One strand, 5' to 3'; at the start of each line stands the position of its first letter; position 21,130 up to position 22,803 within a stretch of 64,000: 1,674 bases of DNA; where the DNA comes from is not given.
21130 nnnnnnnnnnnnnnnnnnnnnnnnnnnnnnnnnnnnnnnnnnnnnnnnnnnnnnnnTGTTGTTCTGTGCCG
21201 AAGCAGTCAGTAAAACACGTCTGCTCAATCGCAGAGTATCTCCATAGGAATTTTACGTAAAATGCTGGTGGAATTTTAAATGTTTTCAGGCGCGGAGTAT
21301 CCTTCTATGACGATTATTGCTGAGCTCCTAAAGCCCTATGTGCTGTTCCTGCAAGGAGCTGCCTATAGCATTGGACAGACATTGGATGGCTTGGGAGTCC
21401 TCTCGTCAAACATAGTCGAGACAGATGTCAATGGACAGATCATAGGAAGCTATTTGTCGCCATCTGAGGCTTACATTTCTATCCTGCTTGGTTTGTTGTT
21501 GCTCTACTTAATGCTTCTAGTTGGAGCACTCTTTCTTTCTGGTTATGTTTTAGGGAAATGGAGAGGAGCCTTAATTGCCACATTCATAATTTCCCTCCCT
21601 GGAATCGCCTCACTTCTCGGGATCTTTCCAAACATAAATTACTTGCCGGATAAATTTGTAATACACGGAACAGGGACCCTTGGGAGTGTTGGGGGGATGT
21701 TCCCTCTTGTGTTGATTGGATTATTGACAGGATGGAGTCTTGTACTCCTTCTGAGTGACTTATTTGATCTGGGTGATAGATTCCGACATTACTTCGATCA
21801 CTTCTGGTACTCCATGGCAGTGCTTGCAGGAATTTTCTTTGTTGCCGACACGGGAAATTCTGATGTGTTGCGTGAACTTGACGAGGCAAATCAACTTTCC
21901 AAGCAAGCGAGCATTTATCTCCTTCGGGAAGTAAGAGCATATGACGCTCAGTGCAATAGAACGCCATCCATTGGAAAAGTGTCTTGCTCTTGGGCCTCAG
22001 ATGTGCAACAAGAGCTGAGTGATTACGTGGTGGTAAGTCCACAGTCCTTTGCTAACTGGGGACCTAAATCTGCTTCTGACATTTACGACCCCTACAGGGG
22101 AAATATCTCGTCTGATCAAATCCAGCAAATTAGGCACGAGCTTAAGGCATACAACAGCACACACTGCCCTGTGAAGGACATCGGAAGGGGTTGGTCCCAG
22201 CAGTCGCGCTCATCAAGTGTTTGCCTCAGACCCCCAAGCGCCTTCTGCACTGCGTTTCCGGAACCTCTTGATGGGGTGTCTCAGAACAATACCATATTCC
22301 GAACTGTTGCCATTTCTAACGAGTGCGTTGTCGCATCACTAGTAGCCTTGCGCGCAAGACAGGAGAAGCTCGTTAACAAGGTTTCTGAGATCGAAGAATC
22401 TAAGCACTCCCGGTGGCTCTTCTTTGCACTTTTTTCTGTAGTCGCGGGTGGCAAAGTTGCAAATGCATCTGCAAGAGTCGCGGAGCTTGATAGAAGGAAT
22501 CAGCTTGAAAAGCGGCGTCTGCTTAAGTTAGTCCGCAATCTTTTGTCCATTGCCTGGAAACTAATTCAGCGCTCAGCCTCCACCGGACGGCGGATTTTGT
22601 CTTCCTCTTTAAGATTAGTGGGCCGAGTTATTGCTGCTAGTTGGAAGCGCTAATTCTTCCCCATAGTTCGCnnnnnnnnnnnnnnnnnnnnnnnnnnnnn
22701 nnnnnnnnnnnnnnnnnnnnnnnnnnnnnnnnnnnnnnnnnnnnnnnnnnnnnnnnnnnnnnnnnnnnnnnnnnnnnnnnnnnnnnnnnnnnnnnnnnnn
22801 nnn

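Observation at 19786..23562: Low-GC island of four uncharacterised genes between the mobile element and core genome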

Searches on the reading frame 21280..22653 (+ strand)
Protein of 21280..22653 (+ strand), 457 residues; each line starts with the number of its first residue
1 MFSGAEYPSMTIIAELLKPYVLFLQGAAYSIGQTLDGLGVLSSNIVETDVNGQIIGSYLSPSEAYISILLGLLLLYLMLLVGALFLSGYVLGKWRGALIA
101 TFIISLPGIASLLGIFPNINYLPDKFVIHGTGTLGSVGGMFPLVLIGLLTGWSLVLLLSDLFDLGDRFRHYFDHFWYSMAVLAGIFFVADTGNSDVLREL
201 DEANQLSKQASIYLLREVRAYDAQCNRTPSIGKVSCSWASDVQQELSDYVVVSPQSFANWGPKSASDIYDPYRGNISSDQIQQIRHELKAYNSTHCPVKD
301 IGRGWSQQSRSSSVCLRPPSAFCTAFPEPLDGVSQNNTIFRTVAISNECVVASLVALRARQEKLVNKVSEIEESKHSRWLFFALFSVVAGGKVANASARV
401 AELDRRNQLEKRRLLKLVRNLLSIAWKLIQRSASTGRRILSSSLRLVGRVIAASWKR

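Call 4: search_protein_families(library=pfam, proteins=[window:21280-22653:+], max_evalue=0.1)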
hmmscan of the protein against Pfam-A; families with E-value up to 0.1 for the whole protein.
window:21280-22653:+ (457 aa): 0 families

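Call 5: search_protein_families(library=padloc, proteins=[window:21280-22653:+], max_evalue=0.1)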
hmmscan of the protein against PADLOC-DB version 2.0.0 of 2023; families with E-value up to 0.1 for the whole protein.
window:21280-22653:+ (457 aa): 0 families

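Call 6: search_protein_families(library=ncbifam, proteins=[window:21280-22653:+], max_evalue=0.1)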
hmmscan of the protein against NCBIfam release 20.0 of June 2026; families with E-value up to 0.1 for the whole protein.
window:21280-22653:+ (457 aa): 0 families

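Call 7: search_protein_families(library=phrogs, proteins=[window:21280-22653:+], max_evalue=0.1)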
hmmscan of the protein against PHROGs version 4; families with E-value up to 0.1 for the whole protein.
window:21280-22653:+ (457 aa): 0 families

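Call 9: find_encoding_contigs(protein=window:21280-22653:+, flank=10000, max_places=10)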
Protein window:21280-22653:+ (457 aa): no gene with exactly this product is on record in the collection.

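Call 16: search_solved_structures(query=window:21280-22653:+, max_evalue=10)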
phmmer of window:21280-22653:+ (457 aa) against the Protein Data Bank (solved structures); distinct sequences matched with E-value up to 10: 0.

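Call 31: search_protein_representatives(protein=window:21280-22653:+)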
Query: 457 residues. Proteins with E-value up to 0.001 (for the whole library): 156; up to 1e-10: 113; up to 1e-30: 68. The best 150 are listed.
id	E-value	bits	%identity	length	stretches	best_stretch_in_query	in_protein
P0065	4.1e-121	421.5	47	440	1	10-425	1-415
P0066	1.3e-115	403.3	46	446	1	13-433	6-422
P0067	7.8e-115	400.8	44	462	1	12-430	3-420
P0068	7.5e-112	391.0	42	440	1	12-445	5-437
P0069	7.5e-109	381.1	42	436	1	13-430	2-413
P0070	6.8e-100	351.6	42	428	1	11-441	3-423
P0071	1.2e-97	344.2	48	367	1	12-333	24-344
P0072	2.9e-97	342.9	46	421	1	18-424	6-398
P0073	4.0e-97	342.4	37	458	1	11-423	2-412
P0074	4.3e-95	335.7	40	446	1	14-418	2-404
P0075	1.3e-94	334.2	41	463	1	15-434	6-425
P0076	2.0e-94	333.6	37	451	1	13-432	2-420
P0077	1.4e-92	327.5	39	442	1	33-430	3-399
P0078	8.4e-92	324.9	42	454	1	13-457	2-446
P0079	8.5e-91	321.6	41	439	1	11-406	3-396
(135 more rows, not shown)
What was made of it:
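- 21307..22653 (+): Gene C: 448-aa polytopic membrane protein with a long helical stalk and a head domain carrying four invariant cysteines. It belongs to an uncharacterised family of about 150 clusters. 156 cluster representatives at E<=1e-3 (call 31).
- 156 cluster representatives (call 31).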

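Call 35: search_protein_families(library=pfam, alignment_id=A2, max_evalue=0.1)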
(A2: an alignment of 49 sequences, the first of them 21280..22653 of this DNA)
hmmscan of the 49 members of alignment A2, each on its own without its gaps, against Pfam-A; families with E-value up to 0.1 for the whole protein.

A. member 1, window:21280-22653:+ (457 aa): 0 families

B. families by the number of members that match (of 49 scanned): 9 families
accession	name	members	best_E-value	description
PF20669.3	Exo70_N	1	0.012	Exocyst complex component Exo70 N-terminal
PF01537.23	Herpes_glycop_D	1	0.027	Herpesvirus glycoprotein D/GG/GX domain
PF02361.21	CbiQ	1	0.041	Cobalt transport protein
PF20342.3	DUF6637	1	0.044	Family of unknown function (DUF6637)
PF13488.11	Gly-zipper_Omp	1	0.053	Glycine zipper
PF02265.22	S1-P1_nuclease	1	0.056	S1/P1 Nuclease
PF20048.4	DUF6450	1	0.068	Domain of unknown function (DUF6450)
PF12965.13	DUF3854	1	0.073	Domain of unknown function (DUF3854)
PF03402.20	V1R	1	0.075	Vomeronasal organ pheromone receptor family, V1R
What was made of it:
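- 21307..22653 (+): No Pfam hit in 49 members (call 35).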

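Call 41: find_encoding_contigs(protein=P0065, flank=8000, max_places=3)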
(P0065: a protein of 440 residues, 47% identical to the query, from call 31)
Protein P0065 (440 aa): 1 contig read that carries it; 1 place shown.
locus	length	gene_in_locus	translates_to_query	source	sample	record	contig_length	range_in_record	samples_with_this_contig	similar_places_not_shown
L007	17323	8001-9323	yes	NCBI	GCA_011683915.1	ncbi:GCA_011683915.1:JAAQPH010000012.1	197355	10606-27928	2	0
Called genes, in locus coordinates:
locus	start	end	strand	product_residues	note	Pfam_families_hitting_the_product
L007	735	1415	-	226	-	PF16867:DMSP_lyase, PF02311:AraC_binding (weak), PF07883:Cupin_2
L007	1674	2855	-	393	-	PF04191:PEMT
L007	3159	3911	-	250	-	PF00106:adh_short, PF08659:KR, PF13561:adh_short_C2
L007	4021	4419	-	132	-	PF01042:Ribonuc_L-PSP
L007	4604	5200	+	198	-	PF00440:TetR_N, PF21351:TetR_C_41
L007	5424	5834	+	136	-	PF08818:DUF1801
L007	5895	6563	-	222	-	PF00912:Transgly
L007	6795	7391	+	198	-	PF02632:BioY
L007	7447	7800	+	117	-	PF07366:SnoaL, PF12680:SnoaL_2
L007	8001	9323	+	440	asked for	-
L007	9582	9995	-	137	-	PF00583:Acetyltransf_1, PF13527:Acetyltransf_9, PF13673:Acetyltransf_10, PF13508:Acetyltransf_7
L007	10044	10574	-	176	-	PF13238:AAA_18 (weak)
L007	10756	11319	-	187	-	PF12464:Mac, PF00132:Hexapep, PF14602:Hexapep_2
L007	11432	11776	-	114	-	PF20370:DUF6665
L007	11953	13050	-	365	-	PF00890:FAD_binding_2 (weak), PF01946:Thi4 (faint), PF12831:FAD_oxidored (weak), PF01593:Amino_oxidase, PF13450:NAD_binding_8, PF01593:Amino_oxidase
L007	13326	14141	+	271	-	PF00378:ECH_1, PF16113:ECH_2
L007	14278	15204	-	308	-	PF00126:HTH_1, PF03466:LysR_substrate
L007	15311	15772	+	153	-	PF02627:CMD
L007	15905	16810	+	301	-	PF04542:Sigma70_r2, PF08281:Sigma70_r4_2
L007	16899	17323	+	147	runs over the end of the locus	PF01042:Ribonuc_L-PSP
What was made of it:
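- It is a solo gene in an ordinary chromosomal context in L007 (call 41).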

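Call 57: search_dna_similar(query=window:21280-22653:+, collection=plasmids, mode=protein, max_evalue=0.001)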
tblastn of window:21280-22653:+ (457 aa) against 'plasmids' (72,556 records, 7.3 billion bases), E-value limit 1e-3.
Records with a match: 3; places in all: 3; records where one place covers at least 80% of the query: 2.
Best place of each record, by identity: <60% 3.
By first word of the organism name: Escherichia 1; Klebsiella 1; Robbsia 1.
By predicted mobility (MOB-suite, as given by PLSDB): conjugative 1; non-mobilizable 1; mobilizable 1.
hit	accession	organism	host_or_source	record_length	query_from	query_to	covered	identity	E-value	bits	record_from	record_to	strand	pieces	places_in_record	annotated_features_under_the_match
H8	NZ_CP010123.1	Escherichia coli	cow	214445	12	450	96%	30.0%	8e-40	160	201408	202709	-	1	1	hypothetical protein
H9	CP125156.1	Klebsiella pneumoniae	-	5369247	12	406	86%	32.0%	2e-28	152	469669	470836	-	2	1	hypothetical protein (x2)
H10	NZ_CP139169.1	Robbsia andropogonis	Areca catechu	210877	15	100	19%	43.0%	2e-6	58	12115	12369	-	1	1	hypothetical protein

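Call 60: get_annotated_region(hit=H8, flank=7000)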
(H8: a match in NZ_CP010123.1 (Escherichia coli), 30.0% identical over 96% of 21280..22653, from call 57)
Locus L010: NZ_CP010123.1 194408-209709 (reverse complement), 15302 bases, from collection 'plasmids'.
description: Escherichia coli strain C5 plasmid A, complete sequence
organism: Escherichia coli (NCBI taxid 562)
taxonomy: Bacteria; Pseudomonadota; Gammaproteobacteria; Enterobacterales; Enterobacteriaceae; Escherichia; Escherichia coli
host: -; source: cow; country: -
typing (MOB-suite, as given by PLSDB): conjugative; replicon IncFIB,IncFIC,IncI-gamma/K1; relaxase MOBF; mating-pair formation MPF_F
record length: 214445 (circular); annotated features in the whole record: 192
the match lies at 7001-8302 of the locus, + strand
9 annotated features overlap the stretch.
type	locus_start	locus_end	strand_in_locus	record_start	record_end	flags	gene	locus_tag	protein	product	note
CDS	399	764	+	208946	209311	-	cdiI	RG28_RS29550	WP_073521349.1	ribonuclease toxin immunity protein CdiI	-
CDS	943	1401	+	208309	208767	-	tnpA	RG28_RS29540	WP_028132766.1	IS200/IS605 family transposase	-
CDS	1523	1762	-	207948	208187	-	-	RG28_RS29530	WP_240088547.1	type I toxin-antitoxin system SymE family toxin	-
CDS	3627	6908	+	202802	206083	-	-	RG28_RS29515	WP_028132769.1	DEAD/DEAH box helicase family protein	-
CDS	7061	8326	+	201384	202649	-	-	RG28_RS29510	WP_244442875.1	hypothetical protein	-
CDS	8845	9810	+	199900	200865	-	-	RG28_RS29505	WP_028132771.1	5'-nucleotidase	-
CDS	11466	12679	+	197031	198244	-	-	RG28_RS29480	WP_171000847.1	IS3 family transposase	-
CDS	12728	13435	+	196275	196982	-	-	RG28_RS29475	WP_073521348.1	outer membrane beta-barrel protein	-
CDS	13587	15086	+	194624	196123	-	-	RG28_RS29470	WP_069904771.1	phosphoethanolamine transferase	-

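Call 61: get_annotated_region(hit=H9, flank=7000)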
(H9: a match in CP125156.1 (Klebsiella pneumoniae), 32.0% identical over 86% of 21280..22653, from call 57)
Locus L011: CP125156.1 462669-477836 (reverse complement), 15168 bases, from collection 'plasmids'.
description: Klebsiella pneumoniae strain 176 plasmid unnamed2, complete sequence
organism: Klebsiella pneumoniae (NCBI taxid 573)
taxonomy: Bacteria; Pseudomonadota; Gammaproteobacteria; Enterobacterales; Enterobacteriaceae; Klebsiella; Klebsiella pneumoniae
host: -; source: -; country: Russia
typing (MOB-suite, as given by PLSDB): non-mobilizable; mating-pair formation MPF_T
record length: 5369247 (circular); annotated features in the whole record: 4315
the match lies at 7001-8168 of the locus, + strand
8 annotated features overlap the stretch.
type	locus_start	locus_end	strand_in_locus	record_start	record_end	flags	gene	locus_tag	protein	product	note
CDS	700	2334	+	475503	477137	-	-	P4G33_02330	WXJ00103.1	class I SAM-dependent DNA methyltransferase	-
CDS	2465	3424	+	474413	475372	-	-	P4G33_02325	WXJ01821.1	restriction endonuclease subunit S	-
CDS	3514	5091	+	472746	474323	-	-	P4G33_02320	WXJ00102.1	DEAD/DEAH box helicase family protein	-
CDS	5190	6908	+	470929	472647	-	-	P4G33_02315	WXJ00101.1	hypothetical protein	-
CDS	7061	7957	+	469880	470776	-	-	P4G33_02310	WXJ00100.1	hypothetical protein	-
CDS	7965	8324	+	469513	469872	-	-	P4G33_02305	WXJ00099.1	hypothetical protein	-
CDS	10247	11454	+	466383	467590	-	-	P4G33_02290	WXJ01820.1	IS3 family transposase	-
CDS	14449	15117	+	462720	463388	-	-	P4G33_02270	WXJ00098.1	carbonic anhydrase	-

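Call 62: predict_structure(alignment_id=A2)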
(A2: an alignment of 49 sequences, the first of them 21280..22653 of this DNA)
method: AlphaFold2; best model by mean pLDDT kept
length: 457 residues; sequences in the alignment: 49
mean_pLDDT: 93.2   pTM: 0.84
mean pLDDT of the five models: 93.2, 92.0, 91.9, 91.3, 91.1
residues with pLDDT >= 90: 387; 70-90: 52; 50-70: 16; < 50: 2
segments of 3 or more residues with pLDDT < 50: none
pLDDT, mean of each block of 10 residues (from residue 1): 61 95 94 91 91 92 86 97 98 97 97 95 78 71 97 98 96 98 93 94 98 98 96 95 98 97 96 91 96 96 94 96 91 74 96 97 96 92 97 98 96 96 97 97 96 93
secondary structure, 60 per line:
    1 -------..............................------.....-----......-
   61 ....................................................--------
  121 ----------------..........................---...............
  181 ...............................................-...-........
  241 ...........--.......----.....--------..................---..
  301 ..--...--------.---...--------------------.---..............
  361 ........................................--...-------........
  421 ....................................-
elements in order: H8-37 E44-48 E54-59 H61-112 H137-162 H166-227 H233-251 H254-260 H265-269 H278-295 E299-302 E305-307 H347-400 H413-456
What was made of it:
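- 21307..22653 (+): AF2 model pLDDT 93.2, pTM 0.84 (call 62).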

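Call 64: search_protein_families(library=padloc, proteins=[L010:3627-6908:+, L010:7061-8326:+, L010:8845-9810:+, P0065, P0066, P0067], max_evalue=0.01)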
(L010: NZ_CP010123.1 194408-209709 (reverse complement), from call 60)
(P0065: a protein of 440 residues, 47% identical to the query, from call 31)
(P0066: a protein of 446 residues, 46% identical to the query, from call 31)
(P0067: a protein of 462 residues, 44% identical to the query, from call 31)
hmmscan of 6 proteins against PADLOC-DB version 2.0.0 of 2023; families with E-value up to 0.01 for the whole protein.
L010:3627-6908:+ (1093 aa): 10 families
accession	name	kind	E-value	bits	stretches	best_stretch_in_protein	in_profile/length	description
PDLC02707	PbeA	-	8.4e-09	32.6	1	163-326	272-440/672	PbeA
PDLC02706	PbeA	-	4.4e-07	26.9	1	166-309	292-434/722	PbeA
PDLC03658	mREase_IV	-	1.1e-05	21.3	1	272-362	337-427/953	Type IV methyl-directed restriction enzyme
PDLC03047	REase_I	-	3.1e-05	19.9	1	379-467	613-704/1107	Type I restriction enzyme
PDLC03042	REase_I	-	0.0005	15.5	0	119-206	426-515/1170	Type I restriction enzyme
PDLC03659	mREase_IV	-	0.00055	15.9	0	412-468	499-555/945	Type IV methyl-directed restriction enzyme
PDLC03597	REase_MTase_IIG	-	0.00082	15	0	133-201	163-233/1646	Type IIG restriction enzyme-methyltransferase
PDLC01252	Cas3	-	0.0018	15.7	1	165-483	5-303/324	CAS-I; effector_G3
PDLC01770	Cas3g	-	0.0029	14.2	0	382-479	263-351/733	-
PDLC03648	REase_III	-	0.0065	12.6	0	400-477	284-365/871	Type III restriction enzyme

L010:7061-8326:+ (421 aa): 0 families

L010:8845-9810:+ (321 aa): 1 family
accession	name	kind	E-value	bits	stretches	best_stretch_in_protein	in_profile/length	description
PDLC04900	PDC-S08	-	1.4e-133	442.8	1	1-316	15-318/323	-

P0065 (440 aa): 0 families

P0066 (446 aa): 0 families

P0067 (462 aa): 0 families
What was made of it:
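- Closest known: Accessory modules embedded in type I R-M operons of integrase islands. Different: Neither the helicase nor the membrane protein matches a named PADLOC system (call 64).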

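Call 65: fold_search(model_id=the predicted structure, library=pdb)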
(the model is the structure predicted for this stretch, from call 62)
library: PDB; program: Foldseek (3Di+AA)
matches with E <= 10: 200; with E <= 0.001: 0
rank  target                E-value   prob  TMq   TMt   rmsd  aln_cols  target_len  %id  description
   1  9e5c_6a               4.2e-01  0.11  0.11  0.03  27.0       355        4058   13  Cryo-EM structure of 96 nm repeat of microtubule doublet from T. brucei flagellum (released 2025-03-12)
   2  8r7e_F                7.2e-01  0.13  0.11  0.07  28.6       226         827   13  MutSbeta bound to compound CHDI-00898647 in the canonical DNA-mismatch bound form (released 2024-11-27)
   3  7a26_CCC              7.5e-01  0.07  0.10  0.12  26.1       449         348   11  Structure of soluble SmhA crystal form 1 of the tripartite alpha-pore forming toxin, Smh, from Serratia marcescens. (released 2021-03-31)
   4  7a27_CCC              8.6e-01  0.11  0.13  0.16  25.0       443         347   12  Structure of soluble SmhA crystal form 2 of the tripartite alpha-pore forming toxin, Smh, from Serratia marcescens. (released 2021-03-31)
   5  8omo_A                8.9e-01  0.09  0.13  0.09  26.8       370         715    9  DNA-unbound MutSbeta-ATP complex (bent clamp form) (released 2023-05-24)
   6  7a27_AAA              9.4e-01  0.10  0.13  0.16  25.1       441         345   12  Structure of soluble SmhA crystal form 2 of the tripartite alpha-pore forming toxin, Smh, from Serratia marcescens. (released 2021-03-31)
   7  8omv_C                9.8e-01  0.11  0.12  0.10  43.8       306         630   11  Crystal structure of the constitutively active S117E/S181E mutant of human IKK2 (released 2024-04-10)
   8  8glv_Fm               9.8e-01  0.09  0.13  0.02  36.1       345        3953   13  96-nm repeat unit of doublet microtubules from Chlamydomonas reinhardtii flagella (released 2023-05-31)
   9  9bd7_A                9.8e-01  0.05  0.09  0.08  33.7       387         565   13  PaMsbA in an open, outward conformation (released 2025-09-03)
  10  8wx1                  1.1e+00  0.06  0.12  0.11  29.9       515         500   11  Cryo-EM structure of mouse SLC15A3 (outward-facing open) (released 2024-10-30)
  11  7a26_HHH              1.2e+00  0.08  0.13  0.16  24.6       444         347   10  Structure of soluble SmhA crystal form 1 of the tripartite alpha-pore forming toxin, Smh, from Serratia marcescens. (released 2021-03-31)
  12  8jzr                  1.2e+00  0.05  0.11  0.11  28.9       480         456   12  Outward_facing SLC15A4 monomer (released 2023-09-27)
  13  8olx_B                1.2e+00  0.09  0.11  0.07  27.9       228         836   12  MutSbeta bound to (CAG)2 DNA (canonical form) (released 2023-05-24)
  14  5wk6_A                1.2e+00  0.08  0.11  0.16  27.2       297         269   12  Cryo-EM structure of P. aeruginosa flagellar filaments G420A (released 2017-10-25)
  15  7u2x_E                1.2e+00  0.06  0.12  0.06  28.0       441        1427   11  Cryo-EM structure of the pancreatic ATP-sensitive potassium channel in the presence of carbamazepine and ATP with Kir6 (released 2022-08-31)
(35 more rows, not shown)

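Call 74: find_encoding_contigs(protein=P0066, flank=6000, max_places=2)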
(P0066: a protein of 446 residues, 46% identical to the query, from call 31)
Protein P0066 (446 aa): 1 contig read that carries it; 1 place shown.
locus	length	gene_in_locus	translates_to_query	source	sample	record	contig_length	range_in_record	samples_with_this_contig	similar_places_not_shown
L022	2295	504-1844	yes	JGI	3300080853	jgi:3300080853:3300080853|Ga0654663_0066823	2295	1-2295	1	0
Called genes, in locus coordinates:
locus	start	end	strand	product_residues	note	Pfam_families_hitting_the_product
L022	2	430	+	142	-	?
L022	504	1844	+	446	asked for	-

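Call 75: find_encoding_contigs(protein=P0067, flank=6000, max_places=2)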
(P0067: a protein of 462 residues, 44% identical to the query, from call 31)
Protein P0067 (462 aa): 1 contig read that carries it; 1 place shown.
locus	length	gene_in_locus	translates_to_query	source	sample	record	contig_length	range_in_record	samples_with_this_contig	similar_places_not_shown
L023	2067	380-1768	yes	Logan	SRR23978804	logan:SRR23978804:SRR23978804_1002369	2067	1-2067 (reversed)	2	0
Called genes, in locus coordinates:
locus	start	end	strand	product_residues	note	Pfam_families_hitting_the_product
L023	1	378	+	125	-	?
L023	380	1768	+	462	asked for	-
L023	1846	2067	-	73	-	?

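Call 76: find_encoding_contigs(protein=P0068, flank=6000, max_places=2)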
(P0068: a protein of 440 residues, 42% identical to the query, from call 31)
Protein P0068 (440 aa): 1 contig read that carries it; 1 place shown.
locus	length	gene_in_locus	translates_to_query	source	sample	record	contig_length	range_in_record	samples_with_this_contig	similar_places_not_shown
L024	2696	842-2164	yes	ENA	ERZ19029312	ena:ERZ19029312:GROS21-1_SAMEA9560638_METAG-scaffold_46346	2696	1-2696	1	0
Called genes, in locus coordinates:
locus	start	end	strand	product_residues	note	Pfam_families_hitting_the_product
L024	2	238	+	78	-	?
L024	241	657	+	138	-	PF05443:ROS_MUCR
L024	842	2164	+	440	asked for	-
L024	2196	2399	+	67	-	-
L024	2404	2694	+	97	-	?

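Call 81: search_protein_families(library=pfam, proteins=[L010:7061-8326:+], max_evalue=1)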
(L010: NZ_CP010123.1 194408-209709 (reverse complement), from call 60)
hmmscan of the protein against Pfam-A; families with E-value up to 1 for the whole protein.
L010:7061-8326:+ (421 aa): 0 families

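Call 104: search_dna_similar(query=window:21307-22653:+, collection=phages, mode=protein, max_evalue=0.01)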
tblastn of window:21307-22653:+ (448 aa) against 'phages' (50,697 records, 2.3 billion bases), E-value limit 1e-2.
No match.
